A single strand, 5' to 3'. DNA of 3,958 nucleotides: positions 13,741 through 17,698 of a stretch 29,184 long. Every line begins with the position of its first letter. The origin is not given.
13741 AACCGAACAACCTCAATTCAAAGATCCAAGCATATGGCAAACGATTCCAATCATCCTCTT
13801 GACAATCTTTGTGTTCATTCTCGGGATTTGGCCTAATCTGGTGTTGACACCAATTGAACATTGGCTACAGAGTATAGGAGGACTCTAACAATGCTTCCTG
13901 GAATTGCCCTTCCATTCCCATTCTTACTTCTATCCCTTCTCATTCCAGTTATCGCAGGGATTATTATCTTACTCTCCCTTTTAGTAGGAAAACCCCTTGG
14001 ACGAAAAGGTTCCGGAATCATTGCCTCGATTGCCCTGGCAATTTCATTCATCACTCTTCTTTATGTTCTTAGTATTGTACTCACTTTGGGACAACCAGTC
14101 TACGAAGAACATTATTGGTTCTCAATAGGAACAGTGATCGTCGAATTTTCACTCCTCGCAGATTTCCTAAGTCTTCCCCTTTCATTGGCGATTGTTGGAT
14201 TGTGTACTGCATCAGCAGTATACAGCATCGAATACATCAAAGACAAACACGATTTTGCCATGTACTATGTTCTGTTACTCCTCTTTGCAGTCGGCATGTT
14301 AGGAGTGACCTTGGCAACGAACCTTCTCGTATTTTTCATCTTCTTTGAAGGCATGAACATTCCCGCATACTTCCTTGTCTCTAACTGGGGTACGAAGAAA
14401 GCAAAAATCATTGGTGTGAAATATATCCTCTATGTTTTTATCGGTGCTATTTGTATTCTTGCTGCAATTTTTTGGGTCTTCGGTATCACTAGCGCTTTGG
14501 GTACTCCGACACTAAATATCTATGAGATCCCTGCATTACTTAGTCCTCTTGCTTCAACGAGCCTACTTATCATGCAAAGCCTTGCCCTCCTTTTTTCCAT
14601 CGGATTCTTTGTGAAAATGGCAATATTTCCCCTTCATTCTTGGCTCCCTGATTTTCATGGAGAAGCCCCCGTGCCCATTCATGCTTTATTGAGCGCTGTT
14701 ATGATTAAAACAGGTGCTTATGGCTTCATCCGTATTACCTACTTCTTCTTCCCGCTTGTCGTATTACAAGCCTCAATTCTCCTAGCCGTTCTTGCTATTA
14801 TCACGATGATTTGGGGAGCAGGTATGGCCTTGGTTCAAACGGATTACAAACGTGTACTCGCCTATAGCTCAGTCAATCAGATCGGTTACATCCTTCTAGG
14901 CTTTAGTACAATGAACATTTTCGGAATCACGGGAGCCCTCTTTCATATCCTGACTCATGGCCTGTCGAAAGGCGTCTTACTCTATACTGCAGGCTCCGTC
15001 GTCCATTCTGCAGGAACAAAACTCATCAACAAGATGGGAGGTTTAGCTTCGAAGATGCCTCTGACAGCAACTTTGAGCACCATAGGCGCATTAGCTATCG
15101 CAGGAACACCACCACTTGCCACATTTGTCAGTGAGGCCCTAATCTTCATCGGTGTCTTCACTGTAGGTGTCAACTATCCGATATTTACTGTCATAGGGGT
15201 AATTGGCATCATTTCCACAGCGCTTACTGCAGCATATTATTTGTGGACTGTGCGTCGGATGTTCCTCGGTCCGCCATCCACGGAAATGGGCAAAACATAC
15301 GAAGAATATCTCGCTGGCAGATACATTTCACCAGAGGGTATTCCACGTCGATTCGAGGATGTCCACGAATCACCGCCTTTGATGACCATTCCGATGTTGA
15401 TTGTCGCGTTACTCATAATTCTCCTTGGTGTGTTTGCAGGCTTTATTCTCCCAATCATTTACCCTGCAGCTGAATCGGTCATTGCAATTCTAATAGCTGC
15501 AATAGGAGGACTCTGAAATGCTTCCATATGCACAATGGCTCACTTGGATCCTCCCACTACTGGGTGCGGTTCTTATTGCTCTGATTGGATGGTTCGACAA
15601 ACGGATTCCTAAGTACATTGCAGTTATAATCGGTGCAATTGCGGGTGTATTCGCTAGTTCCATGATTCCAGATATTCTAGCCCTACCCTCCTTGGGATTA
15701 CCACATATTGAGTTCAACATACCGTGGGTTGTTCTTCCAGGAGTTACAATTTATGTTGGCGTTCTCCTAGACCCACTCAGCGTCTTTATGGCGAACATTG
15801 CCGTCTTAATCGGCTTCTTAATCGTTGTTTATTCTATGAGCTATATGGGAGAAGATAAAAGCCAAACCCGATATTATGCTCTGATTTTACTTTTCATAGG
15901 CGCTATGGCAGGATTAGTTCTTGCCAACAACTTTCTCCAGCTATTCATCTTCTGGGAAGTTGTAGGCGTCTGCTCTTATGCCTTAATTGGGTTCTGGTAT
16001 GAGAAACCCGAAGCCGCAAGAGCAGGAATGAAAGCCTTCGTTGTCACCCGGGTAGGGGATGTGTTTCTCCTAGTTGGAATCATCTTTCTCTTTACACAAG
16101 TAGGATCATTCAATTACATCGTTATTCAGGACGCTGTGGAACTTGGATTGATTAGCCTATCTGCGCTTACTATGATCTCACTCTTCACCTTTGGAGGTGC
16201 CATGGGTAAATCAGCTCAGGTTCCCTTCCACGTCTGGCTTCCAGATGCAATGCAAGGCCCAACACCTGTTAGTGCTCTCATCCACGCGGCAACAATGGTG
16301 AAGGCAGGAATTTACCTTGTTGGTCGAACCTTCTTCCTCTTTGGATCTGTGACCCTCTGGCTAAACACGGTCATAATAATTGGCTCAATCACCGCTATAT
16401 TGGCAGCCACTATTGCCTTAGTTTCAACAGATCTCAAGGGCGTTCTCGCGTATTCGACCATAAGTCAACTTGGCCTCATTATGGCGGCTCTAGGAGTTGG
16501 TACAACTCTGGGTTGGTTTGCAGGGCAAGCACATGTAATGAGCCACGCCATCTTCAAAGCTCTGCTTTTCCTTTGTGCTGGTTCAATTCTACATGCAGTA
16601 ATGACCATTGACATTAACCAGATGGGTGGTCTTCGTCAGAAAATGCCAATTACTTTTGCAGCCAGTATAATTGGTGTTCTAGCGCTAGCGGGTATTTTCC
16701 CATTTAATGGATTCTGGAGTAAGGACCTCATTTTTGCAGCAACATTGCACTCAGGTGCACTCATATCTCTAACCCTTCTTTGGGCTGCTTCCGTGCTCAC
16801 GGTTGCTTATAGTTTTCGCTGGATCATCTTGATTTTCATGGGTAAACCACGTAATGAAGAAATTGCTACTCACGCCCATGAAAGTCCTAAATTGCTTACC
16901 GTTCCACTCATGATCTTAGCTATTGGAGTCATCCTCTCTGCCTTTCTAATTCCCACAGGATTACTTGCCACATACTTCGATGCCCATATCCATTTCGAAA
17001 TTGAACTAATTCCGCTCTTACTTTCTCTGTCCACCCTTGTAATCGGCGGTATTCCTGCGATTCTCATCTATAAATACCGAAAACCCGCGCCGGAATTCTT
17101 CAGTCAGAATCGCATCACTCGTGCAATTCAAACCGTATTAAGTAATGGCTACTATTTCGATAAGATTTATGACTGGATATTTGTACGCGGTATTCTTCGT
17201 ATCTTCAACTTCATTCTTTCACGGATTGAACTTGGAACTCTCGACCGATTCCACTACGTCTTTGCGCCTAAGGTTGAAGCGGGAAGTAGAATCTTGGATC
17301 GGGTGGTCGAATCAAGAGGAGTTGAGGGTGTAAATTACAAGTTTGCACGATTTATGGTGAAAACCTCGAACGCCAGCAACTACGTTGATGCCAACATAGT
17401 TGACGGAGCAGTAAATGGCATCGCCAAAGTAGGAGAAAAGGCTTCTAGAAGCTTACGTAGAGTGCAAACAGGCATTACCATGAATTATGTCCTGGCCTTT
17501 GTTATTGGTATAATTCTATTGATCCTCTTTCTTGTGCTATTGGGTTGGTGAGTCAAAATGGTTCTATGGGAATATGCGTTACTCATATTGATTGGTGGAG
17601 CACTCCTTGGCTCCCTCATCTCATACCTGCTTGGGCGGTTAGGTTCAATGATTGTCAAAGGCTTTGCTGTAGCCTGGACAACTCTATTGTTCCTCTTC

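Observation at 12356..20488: Candidate '3M' complex I: five antiporter-like proton-pump subunits in one operon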

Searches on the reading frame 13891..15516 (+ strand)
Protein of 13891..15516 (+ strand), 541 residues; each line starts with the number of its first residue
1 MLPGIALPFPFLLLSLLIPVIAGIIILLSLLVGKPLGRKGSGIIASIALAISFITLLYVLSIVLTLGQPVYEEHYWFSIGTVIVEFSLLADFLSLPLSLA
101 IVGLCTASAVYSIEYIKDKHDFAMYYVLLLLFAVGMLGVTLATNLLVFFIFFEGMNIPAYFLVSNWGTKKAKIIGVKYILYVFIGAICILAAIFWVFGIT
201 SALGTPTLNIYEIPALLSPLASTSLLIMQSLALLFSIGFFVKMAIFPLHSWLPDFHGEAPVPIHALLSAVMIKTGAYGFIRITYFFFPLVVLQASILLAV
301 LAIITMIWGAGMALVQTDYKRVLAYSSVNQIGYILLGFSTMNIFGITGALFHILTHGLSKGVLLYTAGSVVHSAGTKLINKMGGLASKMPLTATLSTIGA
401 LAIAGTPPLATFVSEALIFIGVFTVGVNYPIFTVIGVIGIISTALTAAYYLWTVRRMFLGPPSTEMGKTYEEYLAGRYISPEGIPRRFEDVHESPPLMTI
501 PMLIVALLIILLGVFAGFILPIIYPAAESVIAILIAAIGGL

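Call 3: search_protein_families(library=pfam, proteins=[window:13891-15516:+])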
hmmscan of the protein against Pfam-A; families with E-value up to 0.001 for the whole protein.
window:13891-15516:+ (541 aa): 2 families
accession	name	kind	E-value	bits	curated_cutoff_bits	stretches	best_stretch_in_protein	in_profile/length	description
PF00361.26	Proton_antipo_M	-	2.3e-65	221.2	21.5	1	142-435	1-289/294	NADH:quinone oxidoreductase/Mrp antiporter, TM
PF00662.26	Proton_antipo_N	-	3.5e-06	27.2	24.5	1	76-126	1-51/51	NADH-Ubiquinone oxidoreductase (complex I), chain 5 N-terminus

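Call 4: search_protein_families(library=ncbifam, proteins=[window:13891-15516:+])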
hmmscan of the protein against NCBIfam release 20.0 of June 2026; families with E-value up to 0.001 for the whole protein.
window:13891-15516:+ (541 aa): 74 families (the best 25 are shown)
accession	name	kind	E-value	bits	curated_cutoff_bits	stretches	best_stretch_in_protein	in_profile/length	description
TIGR01972.1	NDH_I_M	subfamily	8e-89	298.5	263.8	1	15-531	4-483/486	NADH-quinone oxidoreductase subunit M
NF009212.0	PRK12561.1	subfamily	2.7e-69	234.3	645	1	8-485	5-451/531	NAD(P)H-quinone oxidoreductase subunit 4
NF004500.0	PRK05846.1-4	equivalog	1.9e-67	228.1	550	1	9-531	4-503/525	NADH-quinone oxidoreductase subunit M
NF006240.0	PRK08376.1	subfamily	3e-66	224.4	662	1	38-469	33-467/521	putative monovalent cation/H+ antiporter subunit D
NF005060.0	PRK06473.1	equivalog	1.5e-64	218.6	747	1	17-466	7-439/500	NADH-quinone oxidoreductase subunit M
NF005086.0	PRK06521.1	equivalog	2.3e-64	218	667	1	25-532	14-508/669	hydrogenase 4 subunit B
NF005141.0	PRK06590.1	equivalog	4.7e-64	217.4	556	1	13-516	6-468/615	NADH-quinone oxidoreductase subunit L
TIGR01974.1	NDH_I_L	subfamily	2.5e-63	215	407.5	1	14-518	5-481/630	NADH-quinone oxidoreductase subunit L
NF006419.0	PRK08668.1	equivalog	8.6e-63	213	617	1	25-524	6-475/613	NADH dehydrogenase subunit M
NF004502.0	PRK05846.2-1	equivalog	4.8e-59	200.4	791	1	84-452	84-443/500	NADH-quinone oxidoreductase subunit M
NF004499.0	PRK05846.1-3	equivalog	9.2e-59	199.5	585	1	12-462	7-437/502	NADH-quinone oxidoreductase subunit M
NF005611.0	PRK07363.1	equivalog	2.5e-58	197.9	764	1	14-460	4-433/501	NADH-quinone oxidoreductase subunit M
NF005097.0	PRK06525.1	equivalog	6.1e-58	196.7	430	1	12-468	5-449/480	hydrogenase 4 subunit D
NF004505.0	PRK05846.2-5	equivalog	1.2e-56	192.6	700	1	44-469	27-441/508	NADH-quinone oxidoreductase subunit M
NF002713.0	PRK02546.1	subfamily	2e-56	191.6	827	1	8-466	7-453/533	NAD(P)H-quinone oxidoreductase subunit 4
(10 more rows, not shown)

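Call 31: search_dna_similar(query=window:13891-15516:+, collection=plasmids, mode=protein, max_rows=25)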
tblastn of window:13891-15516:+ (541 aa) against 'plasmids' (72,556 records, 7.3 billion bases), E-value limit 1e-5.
Records with a match: 439; places in all: 1159; records where one place covers at least 80% of the query: 5.
Best place of each record, by identity: <60% 439.
By first word of the organism name: Sinorhizobium 75; Rhizobium 64; Azospirillum 18; Streptomyces 17; Shinella 14; Phaeobacter 13; Ensifer 11; Mycobacterium 9; Sphingobium 9; Leisingera 9; and 109 more.
By predicted mobility (MOB-suite, as given by PLSDB): non-mobilizable 281; conjugative 97; mobilizable 61.
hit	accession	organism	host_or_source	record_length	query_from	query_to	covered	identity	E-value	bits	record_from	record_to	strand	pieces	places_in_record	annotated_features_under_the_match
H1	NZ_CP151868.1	Bacillus thuringiensis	tobacco,mixed culture,leaves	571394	69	502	80%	31.9%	1e-40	165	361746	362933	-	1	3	nuoL: NADH-quinone oxidoreductase subunit L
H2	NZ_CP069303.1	Shinella sp. PSBB067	monoisolate,Minnesota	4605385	21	477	84%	30.1%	2e-44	176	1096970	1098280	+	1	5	none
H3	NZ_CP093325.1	Bacillus sp. N5-665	whole organism,peat soil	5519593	110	502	73%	33.4%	2e-39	161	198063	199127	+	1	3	none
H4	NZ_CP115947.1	Ralstonia solanacearum MolK2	Musa sp.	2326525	33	502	87%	27.5%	5e-26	120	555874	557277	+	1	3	record has no annotation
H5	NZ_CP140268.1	Priestia megaterium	Single cell,ginseng rhizosphere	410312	101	481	70%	33.6%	1e-40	164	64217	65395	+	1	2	Na+/H+ antiporter subunit A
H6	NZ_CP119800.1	Halomontanus rarus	cell culture,sediment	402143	108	476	68%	34.7%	6e-44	174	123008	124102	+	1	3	monovalent cation/H+ antiporter subunit D family protein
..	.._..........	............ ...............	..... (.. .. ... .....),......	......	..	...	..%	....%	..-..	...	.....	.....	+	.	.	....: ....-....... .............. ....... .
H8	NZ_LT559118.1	Nonomuraea gerenzanensis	-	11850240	129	474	64%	36.4%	3e-37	155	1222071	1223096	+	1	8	none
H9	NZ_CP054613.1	Paenibacillus cellulosilyticus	cell culture,soil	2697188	109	502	73%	31.8%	2e-38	158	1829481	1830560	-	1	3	none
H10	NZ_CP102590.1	Niallia taxi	-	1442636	101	501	74%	31.1%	2e-38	158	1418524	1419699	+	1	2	none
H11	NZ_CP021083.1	Deinococcus ficus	Ficus religiosa L.,cell ...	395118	106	481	70%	33.1%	3e-34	145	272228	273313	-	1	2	mbhE: hydrogen gas-evolving membrane-bound hydrogenase subunit E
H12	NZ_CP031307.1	Natronorubrum bangense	Cell culture,The Bange salt-alkaline ...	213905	108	494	72%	32.0%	2e-35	149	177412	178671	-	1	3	proton-conducting transporter membrane subunit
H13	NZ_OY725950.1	Bacteroides finegoldii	-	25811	110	502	73%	31.0%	3e-35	149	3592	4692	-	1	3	nuoL: NADH-quinone oxidoreductase subunit L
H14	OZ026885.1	Candidatus Methylocalor cossyra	-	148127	111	481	69%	32.6%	3e-38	157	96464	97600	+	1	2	Hydrogenase-4 component B / Formate hydrogenlyase subunit 3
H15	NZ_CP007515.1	Rubrobacter radiotolerans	-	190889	103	476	69%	32.4%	6e-41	166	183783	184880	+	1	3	proton-conducting transporter membrane subunit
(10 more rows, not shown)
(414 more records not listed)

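Call 32: get_annotated_region(hit=H5, flank=5000)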
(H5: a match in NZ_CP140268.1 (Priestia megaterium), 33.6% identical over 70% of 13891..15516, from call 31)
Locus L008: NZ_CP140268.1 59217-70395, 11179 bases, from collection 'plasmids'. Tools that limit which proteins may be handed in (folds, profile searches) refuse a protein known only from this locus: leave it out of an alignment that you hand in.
description: Priestia megaterium strain CACC119 plasmid p2_CACC119, complete sequence
organism: Priestia megaterium (NCBI taxid 1404)
taxonomy: Bacteria; Bacillota; Bacilli; Bacillales; Bacillaceae; Priestia; Priestia megaterium
host: -; source: Single cell,ginseng rhizosphere; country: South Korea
typing (MOB-suite, as given by PLSDB): non-mobilizable
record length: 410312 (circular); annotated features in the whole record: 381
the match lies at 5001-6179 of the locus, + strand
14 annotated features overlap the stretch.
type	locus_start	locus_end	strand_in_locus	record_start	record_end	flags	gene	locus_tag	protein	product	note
CDS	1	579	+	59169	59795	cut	cdaS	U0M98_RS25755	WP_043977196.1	sporulation-specific diadenylate cyclase CdaS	-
CDS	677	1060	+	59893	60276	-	-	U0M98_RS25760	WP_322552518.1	VOC family protein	-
CDS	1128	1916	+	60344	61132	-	-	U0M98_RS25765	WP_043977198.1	potassium channel family protein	-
CDS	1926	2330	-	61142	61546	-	-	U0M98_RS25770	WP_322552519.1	YugN-like family protein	-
CDS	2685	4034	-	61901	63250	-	-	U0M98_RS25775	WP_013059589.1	glucose-6-phosphate isomerase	GO:0006096 - glycolytic process [Evidence IEA]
CDS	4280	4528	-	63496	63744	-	-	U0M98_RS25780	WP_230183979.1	hypothetical protein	-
CDS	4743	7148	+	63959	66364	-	-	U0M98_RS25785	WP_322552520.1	Na+/H+ antiporter subunit A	GO:0098662 - inorganic cation transmembrane transport [Evidence IEA]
CDS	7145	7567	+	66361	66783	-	-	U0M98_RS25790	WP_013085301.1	Na(+)/H(+) antiporter subunit B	-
CDS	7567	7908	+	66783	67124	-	-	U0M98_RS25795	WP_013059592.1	Na(+)/H(+) antiporter subunit C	GO:0006812 - monoatomic cation transport [Evidence IEA]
CDS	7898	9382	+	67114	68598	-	-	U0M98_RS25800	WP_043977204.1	Na+/H+ antiporter subunit D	GO:0042773 - ATP synthesis coupled electron transport [Evidence IEA]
CDS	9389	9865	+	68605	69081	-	-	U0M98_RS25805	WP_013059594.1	Na+/H+ antiporter subunit E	-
CDS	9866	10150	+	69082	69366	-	-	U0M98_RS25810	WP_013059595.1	Na(+)/H(+) antiporter subunit F1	-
CDS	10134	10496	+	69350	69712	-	mnhG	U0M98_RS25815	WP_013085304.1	monovalent cation/H(+) antiporter subunit G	GO:0098662 - inorganic cation transmembrane transport [Evidence IEA]; GO:1902600 - proton transmembrane transport ...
CDS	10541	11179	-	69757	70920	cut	-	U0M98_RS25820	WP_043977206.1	iron-containing alcohol dehydrogenase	-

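Call 33: get_annotated_region(hit=H1, flank=5000)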
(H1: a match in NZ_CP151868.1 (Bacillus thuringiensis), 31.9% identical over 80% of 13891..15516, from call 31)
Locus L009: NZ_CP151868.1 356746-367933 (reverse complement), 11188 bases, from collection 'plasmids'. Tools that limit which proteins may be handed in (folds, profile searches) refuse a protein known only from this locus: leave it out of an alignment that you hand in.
description: Bacillus thuringiensis strain YB6 plasmid unnamed1, complete sequence
organism: Bacillus thuringiensis (NCBI taxid 1428)
taxonomy: Bacteria; Bacillota; Bacilli; Bacillales; Bacillaceae; Bacillus; Bacillus thuringiensis
host: -; source: tobacco,mixed culture,leaves; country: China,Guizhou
typing (MOB-suite, as given by PLSDB): non-mobilizable
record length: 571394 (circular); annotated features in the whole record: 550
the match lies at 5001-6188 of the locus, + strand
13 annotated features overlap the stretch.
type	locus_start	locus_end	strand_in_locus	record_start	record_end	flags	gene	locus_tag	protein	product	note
CDS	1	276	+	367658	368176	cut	nuoB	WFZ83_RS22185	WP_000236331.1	NADH-quinone oxidoreductase subunit NuoB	-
CDS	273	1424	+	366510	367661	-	-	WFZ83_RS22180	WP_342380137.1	NADH-quinone oxidoreductase subunit C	-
CDS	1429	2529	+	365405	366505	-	nuoD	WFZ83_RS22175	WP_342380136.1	NADH-quinone oxidoreductase subunit NuoD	-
CDS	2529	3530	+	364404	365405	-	nuoH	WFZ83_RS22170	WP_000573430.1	NADH-quinone oxidoreductase subunit NuoH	-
CDS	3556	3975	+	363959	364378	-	nuoI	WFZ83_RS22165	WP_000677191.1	NADH-quinone oxidoreductase subunit NuoI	-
CDS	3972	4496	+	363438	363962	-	-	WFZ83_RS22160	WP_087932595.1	NADH-quinone oxidoreductase subunit J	-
CDS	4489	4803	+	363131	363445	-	nuoK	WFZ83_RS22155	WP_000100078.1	NADH-quinone oxidoreductase subunit NuoK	GO:0042773 - ATP synthesis coupled electron transport [Evidence IEA]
CDS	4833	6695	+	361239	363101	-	nuoL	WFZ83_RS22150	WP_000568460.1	NADH-quinone oxidoreductase subunit L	GO:0042773 - ATP synthesis coupled electron transport [Evidence IEA]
CDS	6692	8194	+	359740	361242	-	-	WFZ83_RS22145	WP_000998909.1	NADH-quinone oxidoreductase subunit M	-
CDS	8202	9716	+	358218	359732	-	nuoN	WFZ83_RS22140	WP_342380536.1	NADH-quinone oxidoreductase subunit NuoN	-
CDS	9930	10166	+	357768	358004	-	-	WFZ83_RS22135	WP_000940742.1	DUF1146 family protein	-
CDS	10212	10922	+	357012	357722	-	-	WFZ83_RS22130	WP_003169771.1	YwmB family TATA-box binding protein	-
CDS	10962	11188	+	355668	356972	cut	murA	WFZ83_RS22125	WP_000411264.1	UDP-N-acetylglucosamine 1-carboxyvinyltransferase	GO:0009252 - peptidoglycan biosynthetic process [Evidence IEA]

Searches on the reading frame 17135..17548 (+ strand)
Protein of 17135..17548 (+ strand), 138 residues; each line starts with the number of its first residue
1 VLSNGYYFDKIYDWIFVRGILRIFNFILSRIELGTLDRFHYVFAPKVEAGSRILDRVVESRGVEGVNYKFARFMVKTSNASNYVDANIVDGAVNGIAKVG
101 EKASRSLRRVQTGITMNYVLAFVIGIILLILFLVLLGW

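Call 60: search_protein_representatives(protein=window:17135-17548:+)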
Query: 138 residues. Proteins with E-value up to 0.001 (for the whole library): 616; up to 1e-10: 15; up to 1e-30: 1. The best 150 are listed.
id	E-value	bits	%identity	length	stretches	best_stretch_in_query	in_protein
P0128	7.2e-33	130.0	45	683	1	1-138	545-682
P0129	3.3e-30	121.4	74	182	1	57-138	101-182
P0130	2.7e-18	82.9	37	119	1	24-135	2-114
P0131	1.8e-17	80.3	41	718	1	2-136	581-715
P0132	1.4e-13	67.6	37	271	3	58-134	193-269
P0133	6.3e-13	65.5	39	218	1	19-135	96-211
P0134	1.3e-12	64.5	41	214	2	66-135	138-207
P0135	2.6e-12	63.5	45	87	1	59-136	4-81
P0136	4.7e-12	62.7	45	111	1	53-134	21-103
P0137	8.0e-12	61.9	41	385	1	23-136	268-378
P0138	1.3e-11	61.3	39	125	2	71-135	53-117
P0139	6.3e-11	59.0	39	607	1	23-135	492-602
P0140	6.8e-11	58.9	40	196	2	76-137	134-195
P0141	6.9e-11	58.9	40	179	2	68-136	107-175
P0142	7.2e-11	58.9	40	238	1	17-135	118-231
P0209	5.4e-07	46.3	31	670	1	1-135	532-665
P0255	3.3e-06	43.8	33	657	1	2-134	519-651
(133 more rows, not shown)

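Call 61: find_encoding_contigs(protein=P0131, flank=10000, max_places=3)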
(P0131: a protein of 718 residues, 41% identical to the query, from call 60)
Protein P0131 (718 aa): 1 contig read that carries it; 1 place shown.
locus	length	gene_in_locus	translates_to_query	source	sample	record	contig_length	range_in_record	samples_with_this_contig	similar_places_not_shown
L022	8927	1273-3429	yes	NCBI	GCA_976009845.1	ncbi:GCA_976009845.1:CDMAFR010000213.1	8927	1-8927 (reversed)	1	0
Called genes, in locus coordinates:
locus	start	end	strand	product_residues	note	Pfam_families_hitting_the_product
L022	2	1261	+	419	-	?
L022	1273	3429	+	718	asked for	PF00662:Proton_antipo_N, PF00361:Proton_antipo_M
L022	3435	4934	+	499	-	PF00361:Proton_antipo_M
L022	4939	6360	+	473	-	PF00361:Proton_antipo_M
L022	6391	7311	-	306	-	PF01555:N6_N4_Mtase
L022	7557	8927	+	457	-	?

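Call 62: find_encoding_contigs(protein=P0209, flank=10000, max_places=3)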
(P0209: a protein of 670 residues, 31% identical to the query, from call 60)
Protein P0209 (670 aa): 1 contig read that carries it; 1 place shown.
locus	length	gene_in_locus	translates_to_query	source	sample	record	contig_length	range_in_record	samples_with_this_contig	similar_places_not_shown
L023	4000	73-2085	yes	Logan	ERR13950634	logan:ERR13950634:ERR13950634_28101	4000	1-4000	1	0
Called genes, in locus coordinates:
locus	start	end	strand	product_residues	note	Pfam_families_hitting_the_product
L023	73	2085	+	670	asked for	PF00662:Proton_antipo_N, PF00361:Proton_antipo_M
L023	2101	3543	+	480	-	PF00361:Proton_antipo_M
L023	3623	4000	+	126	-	?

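Call 63: find_encoding_contigs(protein=P0255, flank=10000, max_places=3)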
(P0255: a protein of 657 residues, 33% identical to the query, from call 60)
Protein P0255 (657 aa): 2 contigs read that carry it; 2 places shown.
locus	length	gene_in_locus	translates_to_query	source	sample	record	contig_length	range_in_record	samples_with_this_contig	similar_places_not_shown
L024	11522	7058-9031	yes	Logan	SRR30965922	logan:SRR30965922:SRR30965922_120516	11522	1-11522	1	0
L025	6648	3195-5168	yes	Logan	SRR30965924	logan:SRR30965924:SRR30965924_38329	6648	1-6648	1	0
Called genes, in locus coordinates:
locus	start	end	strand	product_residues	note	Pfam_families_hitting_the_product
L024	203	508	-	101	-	PF14512:TM1586_NiRdase (weak), PF00881:Nitroreductase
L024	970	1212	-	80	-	-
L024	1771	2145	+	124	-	PF00507:Oxidored_q4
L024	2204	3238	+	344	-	PF00146:NADHdh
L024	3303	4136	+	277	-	PF00499:Oxidored_q3, PF00420:Oxidored_q2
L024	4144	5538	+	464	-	PF00361:Proton_antipo_M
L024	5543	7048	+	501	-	PF00662:Proton_antipo_N (faint), PF00361:Proton_antipo_M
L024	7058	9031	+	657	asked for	PF00662:Proton_antipo_N, PF00361:Proton_antipo_M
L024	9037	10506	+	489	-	PF00361:Proton_antipo_M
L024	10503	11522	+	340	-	?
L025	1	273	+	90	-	?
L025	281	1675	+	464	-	PF00361:Proton_antipo_M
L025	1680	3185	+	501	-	PF00662:Proton_antipo_N (faint), PF00361:Proton_antipo_M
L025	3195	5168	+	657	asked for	PF00662:Proton_antipo_N, PF00361:Proton_antipo_M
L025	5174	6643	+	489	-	PF00361:Proton_antipo_M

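Call 65: list_cluster_members(proteins=[P0131, P0209, P0255, P0139, L024:4144-5538:+, L024:5543-7048:+])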
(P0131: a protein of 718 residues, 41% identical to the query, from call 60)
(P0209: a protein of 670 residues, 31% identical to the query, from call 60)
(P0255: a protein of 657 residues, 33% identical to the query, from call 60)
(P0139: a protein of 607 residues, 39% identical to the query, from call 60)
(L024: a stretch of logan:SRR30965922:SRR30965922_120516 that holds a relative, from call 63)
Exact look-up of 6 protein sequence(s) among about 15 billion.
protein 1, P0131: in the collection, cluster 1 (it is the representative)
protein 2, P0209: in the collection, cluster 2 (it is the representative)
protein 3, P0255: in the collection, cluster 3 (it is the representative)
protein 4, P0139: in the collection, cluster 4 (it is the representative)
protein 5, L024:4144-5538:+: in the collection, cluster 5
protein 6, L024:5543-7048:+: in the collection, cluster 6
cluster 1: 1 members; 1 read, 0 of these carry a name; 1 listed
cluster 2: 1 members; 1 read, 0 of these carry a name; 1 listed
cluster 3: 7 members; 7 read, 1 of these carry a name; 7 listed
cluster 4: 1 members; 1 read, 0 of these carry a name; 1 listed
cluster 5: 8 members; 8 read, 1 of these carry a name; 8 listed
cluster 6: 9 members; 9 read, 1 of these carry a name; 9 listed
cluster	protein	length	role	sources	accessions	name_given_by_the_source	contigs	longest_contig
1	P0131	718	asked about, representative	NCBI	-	-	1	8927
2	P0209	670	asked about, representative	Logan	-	-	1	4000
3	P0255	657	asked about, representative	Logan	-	-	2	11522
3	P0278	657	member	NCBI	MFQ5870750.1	MAG: NADH-quinone oxidoreductase subunit L [Candidatus Geothermarchaeales archaeon]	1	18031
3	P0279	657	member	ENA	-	-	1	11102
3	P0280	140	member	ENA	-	-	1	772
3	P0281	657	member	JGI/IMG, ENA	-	-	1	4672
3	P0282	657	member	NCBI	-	-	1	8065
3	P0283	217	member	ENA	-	-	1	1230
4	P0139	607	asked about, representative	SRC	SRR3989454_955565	-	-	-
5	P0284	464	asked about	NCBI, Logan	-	-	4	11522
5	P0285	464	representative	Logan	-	-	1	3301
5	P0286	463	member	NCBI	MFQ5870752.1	MAG: NuoM family protein [Candidatus Geothermarchaeales archaeon]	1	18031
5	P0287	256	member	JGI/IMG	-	-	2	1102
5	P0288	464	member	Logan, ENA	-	-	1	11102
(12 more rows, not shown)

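Call 66: find_encoding_contigs(protein=P0278, flank=10000, max_places=2)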
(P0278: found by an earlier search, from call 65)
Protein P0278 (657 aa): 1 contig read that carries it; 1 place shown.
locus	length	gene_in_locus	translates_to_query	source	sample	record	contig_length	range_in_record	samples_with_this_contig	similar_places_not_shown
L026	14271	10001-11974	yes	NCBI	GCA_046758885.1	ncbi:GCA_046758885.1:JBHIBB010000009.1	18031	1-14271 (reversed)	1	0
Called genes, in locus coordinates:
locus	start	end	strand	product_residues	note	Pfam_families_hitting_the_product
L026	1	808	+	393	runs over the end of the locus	-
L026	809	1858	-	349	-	PF00899:ThiF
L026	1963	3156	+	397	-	PF13477:Glyco_trans_4_2 (faint), PF20706:GT4-conflict (faint), PF13439:Glyco_transf_4, PF13579:Glyco_trans_4_4, PF00534:Glycos_transf_1, PF13692:Glyco_trans_1_4, PF13524:Glyco_trans_1_2 (weak)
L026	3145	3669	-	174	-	PF00881:Nitroreductase, PF14512:TM1586_NiRdase (weak), PF00881:Nitroreductase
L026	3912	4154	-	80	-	-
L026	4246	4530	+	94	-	-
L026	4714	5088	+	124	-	PF00507:Oxidored_q4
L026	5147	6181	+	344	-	PF00146:NADHdh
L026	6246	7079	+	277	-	PF00499:Oxidored_q3, PF00420:Oxidored_q2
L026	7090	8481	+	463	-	PF00361:Proton_antipo_M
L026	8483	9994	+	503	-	PF00361:Proton_antipo_M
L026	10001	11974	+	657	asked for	PF00662:Proton_antipo_N, PF00361:Proton_antipo_M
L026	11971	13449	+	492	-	PF00361:Proton_antipo_M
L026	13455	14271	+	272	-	PF00361:Proton_antipo_M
